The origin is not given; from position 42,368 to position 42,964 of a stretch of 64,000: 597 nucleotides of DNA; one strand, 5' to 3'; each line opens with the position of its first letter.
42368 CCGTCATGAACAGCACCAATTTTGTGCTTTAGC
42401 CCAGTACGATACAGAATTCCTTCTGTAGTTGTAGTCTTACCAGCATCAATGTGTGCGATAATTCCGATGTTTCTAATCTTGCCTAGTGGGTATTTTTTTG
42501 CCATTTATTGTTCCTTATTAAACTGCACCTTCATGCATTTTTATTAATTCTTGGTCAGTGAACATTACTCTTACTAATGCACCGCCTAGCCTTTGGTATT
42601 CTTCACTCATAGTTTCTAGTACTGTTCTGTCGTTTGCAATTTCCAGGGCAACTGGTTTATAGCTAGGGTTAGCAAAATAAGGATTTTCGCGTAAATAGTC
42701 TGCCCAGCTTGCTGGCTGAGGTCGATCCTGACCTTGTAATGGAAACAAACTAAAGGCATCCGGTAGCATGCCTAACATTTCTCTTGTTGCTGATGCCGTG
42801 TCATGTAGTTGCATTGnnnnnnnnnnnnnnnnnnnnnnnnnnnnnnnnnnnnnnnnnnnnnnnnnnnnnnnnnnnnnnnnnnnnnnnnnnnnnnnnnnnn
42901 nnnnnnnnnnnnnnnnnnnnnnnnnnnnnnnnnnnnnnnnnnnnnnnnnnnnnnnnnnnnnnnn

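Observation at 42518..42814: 98-aa ORFan wedged between rpsG and fusA in the str operon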

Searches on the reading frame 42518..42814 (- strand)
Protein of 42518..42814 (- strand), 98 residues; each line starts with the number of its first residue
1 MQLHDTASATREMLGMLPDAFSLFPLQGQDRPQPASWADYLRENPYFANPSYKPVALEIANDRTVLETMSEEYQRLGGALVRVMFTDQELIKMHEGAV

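Call 4: search_protein_families(library=pfam, proteins=[window:42518-42814:-], max_evalue=10)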
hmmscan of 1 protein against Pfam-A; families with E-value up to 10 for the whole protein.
window:42518-42814:- (98 aa): 1 family
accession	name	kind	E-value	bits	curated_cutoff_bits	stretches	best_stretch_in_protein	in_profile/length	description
PF06998.16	DUF1307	-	0.21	12.2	28.3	1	56-92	40-77/123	Protein of unknown function (DUF1307)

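Call 6: find_homologous_proteins(query=window:42518-42814:-, max_evalue=0.01)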
Query window:42518-42814:- (98 aa): 1 proteins with E <= 0.01 among 2 candidates.
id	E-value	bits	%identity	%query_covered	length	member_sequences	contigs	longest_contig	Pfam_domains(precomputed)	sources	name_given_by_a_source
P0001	2.5e-55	202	94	100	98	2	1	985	-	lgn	-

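Call 8: find_related_loci(query=window:42518-42814:-, collection=genome_contigs, flank=4000)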
Query window:42518-42814:- (98 aa) in genome_contigs; peptide patterns used: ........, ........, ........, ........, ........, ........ (x = any residue, [..] = any of these).
132 stretches matched a pattern, but none encodes a relative of the query by tblastn (E <= 1e-3).

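Call 9: find_encoding_contigs(protein=P0001, flank=5000)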
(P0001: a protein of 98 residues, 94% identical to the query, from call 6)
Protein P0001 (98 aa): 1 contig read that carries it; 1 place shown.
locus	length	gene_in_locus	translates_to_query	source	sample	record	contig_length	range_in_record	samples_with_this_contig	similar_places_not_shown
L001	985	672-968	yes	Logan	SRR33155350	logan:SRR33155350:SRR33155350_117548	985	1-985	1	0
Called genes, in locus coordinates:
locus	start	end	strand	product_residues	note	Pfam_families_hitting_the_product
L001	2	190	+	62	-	?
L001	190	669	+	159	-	PF00177:Ribosomal_S7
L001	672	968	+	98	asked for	-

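Call 15: search_protein_representatives(protein=window:42518-42814:-)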
Query: 98 residues. Proteins with E-value up to 0.001 (for the whole library): 23; up to 1e-10: 5; up to 1e-30: 0. The best 23 are listed.
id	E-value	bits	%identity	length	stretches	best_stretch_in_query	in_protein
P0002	4.6e-21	90.8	50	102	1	6-95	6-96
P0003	7.3e-20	87.0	48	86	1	13-95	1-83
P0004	6.2e-18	80.8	44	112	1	7-97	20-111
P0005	2.6e-17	78.8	44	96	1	4-93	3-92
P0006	4.5e-14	68.4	40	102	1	4-91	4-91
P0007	4.4e-10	55.7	41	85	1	13-93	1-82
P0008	8.9e-10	54.7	40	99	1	9-94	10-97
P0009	1.7e-09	53.8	39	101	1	6-92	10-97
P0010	1.8e-09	53.7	37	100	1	13-93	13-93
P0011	2.4e-09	53.3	38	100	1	10-93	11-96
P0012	2.1e-07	47.1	38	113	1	7-90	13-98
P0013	1.5e-06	44.3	34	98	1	13-93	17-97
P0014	2.4e-06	43.7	36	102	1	4-91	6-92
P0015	2.5e-06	43.7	37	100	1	13-93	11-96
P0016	3.3e-06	43.3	38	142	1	16-92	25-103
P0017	9.9e-06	41.7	36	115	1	4-90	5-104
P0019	4.6e-05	39.6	29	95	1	14-92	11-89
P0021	3.3e-04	36.9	34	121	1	7-93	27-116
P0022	6.6e-04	35.9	29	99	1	14-91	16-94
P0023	8.0e-04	35.6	29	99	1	11-90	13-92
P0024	9.0e-04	35.5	32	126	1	11-91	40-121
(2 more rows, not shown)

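Call 19: find_homologous_proteins(query=A2, max_evalue=0.001)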
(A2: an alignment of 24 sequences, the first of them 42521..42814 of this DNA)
Query A2 (24 sequences) (98 aa, profile of the alignment): 8 proteins with E <= 0.001 among 1551 candidates.
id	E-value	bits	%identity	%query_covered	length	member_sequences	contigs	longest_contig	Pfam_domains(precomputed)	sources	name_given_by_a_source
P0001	2.5e-33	132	94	100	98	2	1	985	-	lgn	-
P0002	2.2e-32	129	51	90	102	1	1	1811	-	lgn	-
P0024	2.1e-25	107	34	80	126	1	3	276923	-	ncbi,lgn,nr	ncbi:MAG TPA: hypothetical protein VLF79_03855 [Candidatus Saccharimonadales bacterium]|nr:hypotheti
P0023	6.3e-25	105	29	86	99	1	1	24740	-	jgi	-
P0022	6.5e-24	102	31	79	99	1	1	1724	-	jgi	jgi:hypothetical protein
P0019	1.5e-20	91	29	81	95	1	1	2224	-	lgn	-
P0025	4.6e-20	90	26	79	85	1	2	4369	-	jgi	-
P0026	3.6e-19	87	-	-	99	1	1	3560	-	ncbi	-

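Call 20: find_encoding_contigs(protein=P0024, flank=4000, max_places=3)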
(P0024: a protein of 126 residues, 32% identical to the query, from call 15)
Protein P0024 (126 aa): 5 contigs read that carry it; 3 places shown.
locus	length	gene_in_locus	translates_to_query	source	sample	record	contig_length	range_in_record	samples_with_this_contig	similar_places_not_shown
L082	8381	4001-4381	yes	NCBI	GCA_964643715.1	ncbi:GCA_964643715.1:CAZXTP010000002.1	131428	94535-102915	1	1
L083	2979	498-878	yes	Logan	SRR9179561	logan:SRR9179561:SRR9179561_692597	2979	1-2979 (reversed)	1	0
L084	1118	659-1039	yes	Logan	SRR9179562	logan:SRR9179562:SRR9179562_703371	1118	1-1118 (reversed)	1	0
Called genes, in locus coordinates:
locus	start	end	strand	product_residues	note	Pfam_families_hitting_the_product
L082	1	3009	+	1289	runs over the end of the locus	PF04997:RNA_pol_Rpb1_1, PF00623:RNA_pol_Rpb1_2, PF04983:RNA_pol_Rpb1_3, PF04998:RNA_pol_Rpb1_5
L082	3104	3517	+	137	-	PF00164:Ribosom_S12_S23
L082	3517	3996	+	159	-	PF00177:Ribosomal_S7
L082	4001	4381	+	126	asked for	-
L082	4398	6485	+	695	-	PF00009:GTP_EFTU, PF03144:GTP_EFTU_D2, PF22042:EF-G_D2, PF14492:EFG_III, PF16658:RF3_C, PF03764:EFG_IV, PF00679:EFG_C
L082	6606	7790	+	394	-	PF00009:GTP_EFTU, PF03144:GTP_EFTU_D2, PF03143:GTP_EFTU_D3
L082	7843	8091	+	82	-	-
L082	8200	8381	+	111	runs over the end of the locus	PF00338:Ribosomal_S10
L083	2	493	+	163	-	?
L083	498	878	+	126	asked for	-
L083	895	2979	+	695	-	PF00009:GTP_EFTU, PF03144:GTP_EFTU_D2, PF22042:EF-G_D2, PF14492:EFG_III, PF16658:RF3_C, PF03764:EFG_IV, PF00679:EFG_C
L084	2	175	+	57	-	?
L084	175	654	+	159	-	PF00177:Ribosomal_S7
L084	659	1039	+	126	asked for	-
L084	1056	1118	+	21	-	?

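Call 21: find_encoding_contigs(protein=P0023, flank=4000, max_places=3)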
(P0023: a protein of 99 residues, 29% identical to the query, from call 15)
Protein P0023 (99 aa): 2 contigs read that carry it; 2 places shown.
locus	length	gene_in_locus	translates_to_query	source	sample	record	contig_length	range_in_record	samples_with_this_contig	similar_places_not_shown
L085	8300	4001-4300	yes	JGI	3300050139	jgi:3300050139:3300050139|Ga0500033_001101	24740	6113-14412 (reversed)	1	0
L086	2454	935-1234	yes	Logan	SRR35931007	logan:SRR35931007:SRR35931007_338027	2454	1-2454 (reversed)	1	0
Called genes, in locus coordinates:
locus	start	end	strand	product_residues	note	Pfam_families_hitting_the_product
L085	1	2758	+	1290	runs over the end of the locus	PF04997:RNA_pol_Rpb1_1, PF00623:RNA_pol_Rpb1_2, PF04983:RNA_pol_Rpb1_3, PF04998:RNA_pol_Rpb1_5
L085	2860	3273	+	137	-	PF00164:Ribosom_S12_S23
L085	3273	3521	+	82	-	-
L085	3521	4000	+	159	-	PF00177:Ribosomal_S7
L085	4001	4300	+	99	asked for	-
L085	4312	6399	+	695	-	PF00009:GTP_EFTU, PF03144:GTP_EFTU_D2, PF22042:EF-G_D2, PF14492:EFG_III, PF16658:RF3_C (weak), PF03764:EFG_IV, PF00679:EFG_C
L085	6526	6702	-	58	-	-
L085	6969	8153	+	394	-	PF00009:GTP_EFTU, PF03144:GTP_EFTU_D2, PF03143:GTP_EFTU_D3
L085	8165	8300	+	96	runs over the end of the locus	-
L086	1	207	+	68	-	?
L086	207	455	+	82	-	-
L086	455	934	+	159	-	PF00177:Ribosomal_S7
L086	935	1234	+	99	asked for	-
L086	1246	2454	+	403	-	?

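Call 22: find_encoding_contigs(protein=P0026, flank=4000, max_places=3)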
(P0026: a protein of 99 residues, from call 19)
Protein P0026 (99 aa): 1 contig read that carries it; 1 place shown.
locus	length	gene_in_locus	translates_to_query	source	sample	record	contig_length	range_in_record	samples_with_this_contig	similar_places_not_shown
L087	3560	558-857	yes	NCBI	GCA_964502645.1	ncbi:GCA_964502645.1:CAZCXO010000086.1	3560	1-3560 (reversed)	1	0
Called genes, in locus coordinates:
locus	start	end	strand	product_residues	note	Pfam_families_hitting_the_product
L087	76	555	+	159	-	PF00177:Ribosomal_S7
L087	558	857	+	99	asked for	-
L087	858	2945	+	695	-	PF00009:GTP_EFTU, PF03144:GTP_EFTU_D2, PF22042:EF-G_D2, PF14492:EFG_III, PF16658:RF3_C (weak), PF03764:EFG_IV, PF00679:EFG_C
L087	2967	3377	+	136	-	-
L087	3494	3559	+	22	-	?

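Call 23: find_encoding_contigs(protein=P0025, flank=4000, max_places=3)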
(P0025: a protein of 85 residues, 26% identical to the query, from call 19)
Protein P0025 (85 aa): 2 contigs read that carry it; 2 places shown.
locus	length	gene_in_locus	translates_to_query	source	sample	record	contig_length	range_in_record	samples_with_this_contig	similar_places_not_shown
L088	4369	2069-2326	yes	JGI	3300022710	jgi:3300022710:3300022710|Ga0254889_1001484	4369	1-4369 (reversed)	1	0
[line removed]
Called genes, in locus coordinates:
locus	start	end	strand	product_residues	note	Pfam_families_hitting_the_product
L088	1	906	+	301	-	?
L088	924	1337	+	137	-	PF00164:Ribosom_S12_S23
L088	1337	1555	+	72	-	-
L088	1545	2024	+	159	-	PF00177:Ribosomal_S7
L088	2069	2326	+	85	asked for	-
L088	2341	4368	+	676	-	?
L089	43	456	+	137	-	PF00164:Ribosom_S12_S23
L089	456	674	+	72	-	-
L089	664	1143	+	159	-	PF00177:Ribosomal_S7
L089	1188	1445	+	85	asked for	-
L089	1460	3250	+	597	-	?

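Call 31: predict_structure(alignment_id=A2)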
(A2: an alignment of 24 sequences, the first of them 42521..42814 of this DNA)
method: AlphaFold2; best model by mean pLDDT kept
length: 98 residues; sequences in the alignment: 24
mean_pLDDT: 91.3   pTM: 0.83
mean pLDDT of the five models: 91.3, 90.8, 90.8, 89.8, 89.0
residues with pLDDT >= 90: 76; 70-90: 16; 50-70: 5; < 50: 1
segments of 3 or more residues with pLDDT < 50: none
pLDDT, mean of each block of 10 residues (from residue 1): 76 95 87 96 95 95 93 98 96 80
secondary structure, 60 per line:
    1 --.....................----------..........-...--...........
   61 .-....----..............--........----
elements in order: H3-23 H34-43 H50-61 H63-66 H71-84 H87-94

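Call 34: fold_search(model_id=the predicted structure, library=pdb)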
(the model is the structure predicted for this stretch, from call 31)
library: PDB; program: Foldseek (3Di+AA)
matches with E <= 10: 55; with E <= 0.001: 0
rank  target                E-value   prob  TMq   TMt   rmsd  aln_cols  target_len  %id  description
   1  6wpg_B                7.6e-01  0.08  0.19  0.18  12.1        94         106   15  Structural Basis of Salicylic Acid Perception by Arabidopsis NPR Proteins (released 2020-08-12)
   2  2l50_MODEL_1_A        1.3e+00  0.11  0.23  0.23  10.0        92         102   11  Solution structure of apo S100A16 (released 2010-11-03)
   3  6wpg_A                2.6e+00  0.04  0.19  0.17  12.4       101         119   15  Structural Basis of Salicylic Acid Perception by Arabidopsis NPR Proteins (released 2020-08-12)
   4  1hiw_C                2.9e+00  0.13  0.32  0.29  11.1       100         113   23  TRIMERIC HIV-1 MATRIX PROTEIN (released 1996-10-14)
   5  9a6c_B                4.7e+00  0.03  0.19  0.07  14.6       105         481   11  Integrative model of YYDD-YYDB by crosslinking MS and deep learning (released 2024-09-18)
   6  3uum_B                4.9e+00  0.08  0.34  0.29  13.9       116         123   14  Crystal Structure of N-terminal first spectrin repeat of utrophin (released 2012-09-19)
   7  8w52_A                4.9e+00  0.06  0.24  0.22  10.8        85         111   15  p17 protein structure of HIV2 when OLA1 existing (released 2023-09-13)
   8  7ruu_B                4.9e+00  0.06  0.25  0.18  13.9        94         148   15  Structure of Human ATP:Cobalamin Adenosyltransferase R190C bound to adenosylcobalamin (released 2021-11-24)
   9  3wfs_D                5.2e+00  0.05  0.23  0.08  10.8        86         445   16  tRNA processing enzyme complex 3 (released 2014-01-01)
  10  4nwq_A                5.2e+00  0.04  0.22  0.16  14.6        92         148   15  Computationally Designed Two-Component Self-Assembling Tetrahedral Cage, T33-21, Crystallized in Space Group F4132 (released 2014-05-28)
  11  4l5g_B                5.5e+00  0.09  0.35  0.24  10.4        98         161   14  Crystal structure of Thermus thermophilus CarD (released 2013-07-31)
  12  5g5l_O                5.5e+00  0.08  0.32  0.11  11.1       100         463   10  RNA polymerase I-Rrn3 complex at 4.8 A resolution (released 2016-07-27)
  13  7ruu_C                5.5e+00  0.05  0.25  0.18  13.9        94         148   15  Structure of Human ATP:Cobalamin Adenosyltransferase R190C bound to adenosylcobalamin (released 2021-11-24)
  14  3lg7_A                5.5e+00  0.03  0.23  0.20  16.0       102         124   18  Crystal structure of HIV epitope-scaffold 4E10_S0_1EZ3A_002_C (released 2010-09-22)
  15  8sve_L                5.8e+00  0.02  0.20  0.08  14.7       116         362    9  Structure of Monomeric Interleukin-10 Grafted into and Antibody CDR (released 2024-05-22)
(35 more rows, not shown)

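Call 36: search_protein_families(library=ncbifam, alignment_id=A2, max_evalue=1)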
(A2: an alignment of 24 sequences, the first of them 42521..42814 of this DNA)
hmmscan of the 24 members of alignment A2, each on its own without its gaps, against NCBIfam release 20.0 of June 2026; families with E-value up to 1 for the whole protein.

A. member 1, window:42521-42814:- (98 aa): 0 families

B. families by the number of members that match (of 24 scanned): 3 families
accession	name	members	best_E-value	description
NF002695.0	PRK02487.1-4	1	0.054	heme-degrading domain-containing protein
TIGR03261.1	phnS2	1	0.097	putative 2-aminoethylphosphonate ABC transporter substrate-binding protein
NF000048.1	AAC_6p_A40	1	0.15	aminoglycoside 6'-N-acetyltransferase AacA40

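Call 39: search_protein_families(library=pfam, alignment_id=A2, max_evalue=1)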
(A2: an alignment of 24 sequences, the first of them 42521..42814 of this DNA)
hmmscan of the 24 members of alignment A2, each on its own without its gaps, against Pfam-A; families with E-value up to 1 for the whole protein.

A. member 1, window:42521-42814:- (98 aa): 1 family
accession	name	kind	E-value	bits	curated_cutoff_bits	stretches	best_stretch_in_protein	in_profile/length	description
PF06998.16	DUF1307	-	0.21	12.2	28.3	1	56-92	40-77/123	Protein of unknown function (DUF1307)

B. families by the number of members that match (of 24 scanned): 11 families
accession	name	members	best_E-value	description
PF00972.25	Flavi_NS5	2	0.13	Flavivirus RNA-directed RNA polymerase, fingers and palm domains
PF02638.21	GHL10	1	0.028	Glycosyl hydrolase-like 10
PF03945.19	Endotoxin_N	1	0.082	delta endotoxin, N-terminal domain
PF18460.6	HetR_C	1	0.088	Heterocyst differentiation regulator C-terminal Hood domain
PF20530.3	DUF6745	1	0.11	Domain of unknown function (DUF6745)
PF07533.21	BRK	1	0.11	BRK domain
PF13080.11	DUF3926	1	0.12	Protein of unknown function (DUF3926)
PF14765.12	PS-DH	1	0.16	Polyketide synthase dehydratase N-terminal domain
PF20323.3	DUF6618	1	0.17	Family of unknown function (DUF6618)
PF06998.16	DUF1307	1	0.21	Protein of unknown function (DUF1307)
PF14553.12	YqbF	1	0.21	YqbF, hypothetical protein domain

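Call 41: fold_search(model_id=the predicted structure, library=viral)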
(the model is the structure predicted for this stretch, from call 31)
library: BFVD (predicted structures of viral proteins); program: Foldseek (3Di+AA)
matches with E <= 10: 123; with E <= 0.001: 0
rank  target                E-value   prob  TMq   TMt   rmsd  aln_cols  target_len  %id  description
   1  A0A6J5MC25            1.4e+00  0.14  0.31  0.32   9.9        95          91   18  Uncharacterized protein [uncultured Caudovirales phage]
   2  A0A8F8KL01            1.8e+00  0.09  0.24  0.22   8.8       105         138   18  Uncharacterized protein [Clandestinovirus]
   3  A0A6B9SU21            2.0e+00  0.07  0.22  0.17  13.4       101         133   17  (no name in the UniProt tables at hand)
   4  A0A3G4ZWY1            2.2e+00  0.09  0.28  0.23   9.8        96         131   16  Uncharacterized protein [Faunusvirus sp.]
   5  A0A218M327            2.8e+00  0.08  0.30  0.26  10.6       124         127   15  Uncharacterized protein [Acidovorax phage ACP17]
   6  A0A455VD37            3.0e+00  0.08  0.27  0.24  13.8       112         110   11  Uncharacterized protein [Lactococcus phage phiQ1]
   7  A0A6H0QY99            3.0e+00  0.08  0.24  0.06  12.7        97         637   15  Protein Allo64 [Cyprinid herpesvirus 2]
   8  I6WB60                3.0e+00  0.04  0.22  0.16  14.4       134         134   13  Uncharacterized protein [Aeromonas phage CC2]
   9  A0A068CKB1            3.1e+00  0.06  0.22  0.03  13.3        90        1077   18  NSP2 (Fragment) [Porcine reproductive and respiratory syndrome virus]
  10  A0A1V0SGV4            3.1e+00  0.04  0.23  0.05  13.8       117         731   10  Uncharacterized protein [Hokovirus HKV1]
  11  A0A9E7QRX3            3.3e+00  0.08  0.26  0.28  10.9        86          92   13  Uncharacterized protein [Gordonia phage OtterstedtS21]
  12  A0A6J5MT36            3.3e+00  0.08  0.26  0.26  12.4        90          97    8  Uncharacterized protein [uncultured Caudovirales phage]
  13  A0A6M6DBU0            3.3e+00  0.06  0.22  0.15  11.7        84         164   13  (no name in the UniProt tables at hand)
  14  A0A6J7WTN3            3.7e+00  0.08  0.27  0.22   8.6        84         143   10  Uncharacterized protein [uncultured Caudovirales phage]
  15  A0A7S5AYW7            3.7e+00  0.04  0.24  0.11  14.1       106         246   12  MazG [Pseudomonas phage Iggy]
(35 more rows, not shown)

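Call 44: find_related_loci(query=A3, collection=metagenome_contigs, flank=3000)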
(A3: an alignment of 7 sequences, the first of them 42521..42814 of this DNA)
Query A3 (98 aa) in metagenome_contigs; peptide patterns used: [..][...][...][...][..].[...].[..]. (x = any residue, [..] = any of these).
395 stretches matched a pattern; 1 encode a relative of the query (tblastn E <= 1e-3); 1 distinct loci.
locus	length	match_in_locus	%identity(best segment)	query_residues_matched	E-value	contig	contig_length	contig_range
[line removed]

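Call 46: find_encoding_contigs(protein=P0016, flank=3000, max_places=2)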
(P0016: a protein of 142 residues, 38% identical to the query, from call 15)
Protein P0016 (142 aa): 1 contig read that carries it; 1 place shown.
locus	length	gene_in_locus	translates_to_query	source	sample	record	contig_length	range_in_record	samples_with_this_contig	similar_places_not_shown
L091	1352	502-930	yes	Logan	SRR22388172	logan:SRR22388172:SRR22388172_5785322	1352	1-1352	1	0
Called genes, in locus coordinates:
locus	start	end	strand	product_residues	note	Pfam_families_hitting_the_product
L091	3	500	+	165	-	?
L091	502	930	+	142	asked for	-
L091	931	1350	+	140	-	?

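Call 47: find_encoding_contigs(protein=P0017, flank=3000, max_places=2)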
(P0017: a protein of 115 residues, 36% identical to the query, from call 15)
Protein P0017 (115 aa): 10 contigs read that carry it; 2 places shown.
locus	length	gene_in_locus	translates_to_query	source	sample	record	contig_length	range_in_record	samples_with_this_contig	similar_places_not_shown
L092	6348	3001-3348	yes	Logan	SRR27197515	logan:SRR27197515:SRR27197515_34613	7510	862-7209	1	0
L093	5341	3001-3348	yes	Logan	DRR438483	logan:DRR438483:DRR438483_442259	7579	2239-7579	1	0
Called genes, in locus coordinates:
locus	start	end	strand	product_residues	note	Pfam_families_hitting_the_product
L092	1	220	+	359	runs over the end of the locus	?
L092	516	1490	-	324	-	-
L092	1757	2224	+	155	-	PF00164:Ribosom_S12_S23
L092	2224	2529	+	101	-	-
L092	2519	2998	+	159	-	PF00177:Ribosomal_S7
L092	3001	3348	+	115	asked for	-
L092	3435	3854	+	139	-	-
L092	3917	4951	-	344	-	PF12697:Abhydrolase_6, PF12146:Hydrolase_4 (faint), PF00975:Thioesterase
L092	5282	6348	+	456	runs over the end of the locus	?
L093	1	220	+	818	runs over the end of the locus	?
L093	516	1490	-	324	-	-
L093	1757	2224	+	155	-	PF00164:Ribosom_S12_S23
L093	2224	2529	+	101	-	-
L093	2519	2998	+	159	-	PF00177:Ribosomal_S7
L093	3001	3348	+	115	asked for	-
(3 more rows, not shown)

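Call 48: find_encoding_contigs(protein=P0021, flank=3000, max_places=2)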
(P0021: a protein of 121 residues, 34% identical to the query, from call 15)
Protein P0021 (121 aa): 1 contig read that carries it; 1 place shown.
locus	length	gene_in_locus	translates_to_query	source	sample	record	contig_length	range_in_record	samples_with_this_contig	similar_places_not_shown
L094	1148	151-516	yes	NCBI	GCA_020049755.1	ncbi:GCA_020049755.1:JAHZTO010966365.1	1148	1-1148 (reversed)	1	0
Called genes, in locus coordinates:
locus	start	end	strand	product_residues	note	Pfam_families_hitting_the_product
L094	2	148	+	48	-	?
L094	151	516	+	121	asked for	-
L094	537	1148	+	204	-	?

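Call 49: find_encoding_contigs(protein=P0014, flank=3000, max_places=2)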
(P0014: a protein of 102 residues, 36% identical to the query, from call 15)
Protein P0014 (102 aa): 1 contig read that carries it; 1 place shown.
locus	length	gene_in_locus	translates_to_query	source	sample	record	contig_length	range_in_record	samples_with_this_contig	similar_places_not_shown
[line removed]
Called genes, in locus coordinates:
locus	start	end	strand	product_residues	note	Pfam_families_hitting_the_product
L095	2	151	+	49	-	?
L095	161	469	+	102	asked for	-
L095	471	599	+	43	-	?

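Call 52: search_solved_structures(query=A2, max_evalue=10)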
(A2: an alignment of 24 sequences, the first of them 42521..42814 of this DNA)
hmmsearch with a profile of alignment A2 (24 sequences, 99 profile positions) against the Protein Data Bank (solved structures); distinct sequences matched with E-value up to 10: 3.
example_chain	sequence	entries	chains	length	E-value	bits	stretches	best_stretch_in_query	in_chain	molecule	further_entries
6qsn_A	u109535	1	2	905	0.51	14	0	59-90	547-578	Genome polyprotein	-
2vug_A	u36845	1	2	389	1.7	12.3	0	46-83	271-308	PAB1020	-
8qae_A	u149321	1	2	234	2.9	11.5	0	54-95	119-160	sc-apCC-6-SLLA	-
